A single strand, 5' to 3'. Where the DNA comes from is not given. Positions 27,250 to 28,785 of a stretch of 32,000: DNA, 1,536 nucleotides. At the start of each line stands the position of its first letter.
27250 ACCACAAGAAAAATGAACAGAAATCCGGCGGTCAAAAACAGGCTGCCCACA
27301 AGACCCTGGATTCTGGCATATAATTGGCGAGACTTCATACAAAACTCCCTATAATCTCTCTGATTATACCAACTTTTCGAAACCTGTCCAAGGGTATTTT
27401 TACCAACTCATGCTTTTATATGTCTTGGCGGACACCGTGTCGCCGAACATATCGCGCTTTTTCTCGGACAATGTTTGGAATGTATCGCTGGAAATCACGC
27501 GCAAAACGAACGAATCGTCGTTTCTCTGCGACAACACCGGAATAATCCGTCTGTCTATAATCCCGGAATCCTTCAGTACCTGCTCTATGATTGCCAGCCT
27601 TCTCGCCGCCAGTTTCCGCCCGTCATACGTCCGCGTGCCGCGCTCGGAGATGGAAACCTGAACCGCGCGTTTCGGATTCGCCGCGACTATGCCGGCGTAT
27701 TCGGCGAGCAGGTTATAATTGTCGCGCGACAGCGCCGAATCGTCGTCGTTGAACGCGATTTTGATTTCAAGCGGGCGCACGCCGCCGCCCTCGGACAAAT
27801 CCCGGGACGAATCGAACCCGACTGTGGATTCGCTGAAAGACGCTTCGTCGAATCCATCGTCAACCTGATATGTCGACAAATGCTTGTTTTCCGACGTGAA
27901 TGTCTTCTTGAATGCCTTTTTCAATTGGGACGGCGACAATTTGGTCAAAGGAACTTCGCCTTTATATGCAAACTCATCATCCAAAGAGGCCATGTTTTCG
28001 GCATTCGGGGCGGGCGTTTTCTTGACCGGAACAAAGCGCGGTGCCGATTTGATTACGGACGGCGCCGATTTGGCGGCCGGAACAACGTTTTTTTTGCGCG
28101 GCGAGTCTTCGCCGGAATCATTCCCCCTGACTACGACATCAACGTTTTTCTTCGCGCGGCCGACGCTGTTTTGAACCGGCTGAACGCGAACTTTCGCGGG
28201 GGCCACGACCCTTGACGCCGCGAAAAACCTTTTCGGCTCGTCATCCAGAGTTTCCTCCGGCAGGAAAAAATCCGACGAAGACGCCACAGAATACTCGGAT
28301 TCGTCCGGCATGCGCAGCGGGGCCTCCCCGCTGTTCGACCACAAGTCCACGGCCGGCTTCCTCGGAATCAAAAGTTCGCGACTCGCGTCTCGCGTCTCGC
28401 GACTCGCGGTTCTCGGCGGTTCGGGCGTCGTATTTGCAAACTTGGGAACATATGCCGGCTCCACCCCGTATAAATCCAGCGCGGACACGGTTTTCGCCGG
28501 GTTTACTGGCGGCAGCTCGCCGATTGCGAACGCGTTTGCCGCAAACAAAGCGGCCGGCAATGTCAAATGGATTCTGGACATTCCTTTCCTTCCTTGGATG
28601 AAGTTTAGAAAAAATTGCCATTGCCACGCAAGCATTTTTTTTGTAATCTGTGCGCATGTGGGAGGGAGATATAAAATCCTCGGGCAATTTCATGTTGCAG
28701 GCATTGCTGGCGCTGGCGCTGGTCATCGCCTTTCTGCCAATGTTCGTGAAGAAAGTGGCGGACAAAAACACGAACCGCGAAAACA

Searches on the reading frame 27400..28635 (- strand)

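Call 9: search_protein_families(library=pfam, proteins=[window:27400-28635:-], max_evalue=1)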
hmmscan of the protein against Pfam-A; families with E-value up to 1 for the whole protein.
window:27400-28635:- (411 aa): 0 families

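Call 10: search_protein_families(library=ncbifam, proteins=[window:27400-28635:-], max_evalue=1)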
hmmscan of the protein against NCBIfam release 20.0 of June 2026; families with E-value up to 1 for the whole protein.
window:27400-28635:- (411 aa): 2 families
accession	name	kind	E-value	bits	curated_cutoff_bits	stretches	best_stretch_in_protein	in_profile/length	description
TIGR02802.1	Pal_lipo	equivalog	0.0046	17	125.35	1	293-364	2-74/104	peptidoglycan-associated lipoprotein Pal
NF053611.1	YiaD_Gzip_OmpA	equivalog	0.058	13.1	175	1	291-364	102-176/206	YiaD family glycine zipper/OmpA-like lipoprotein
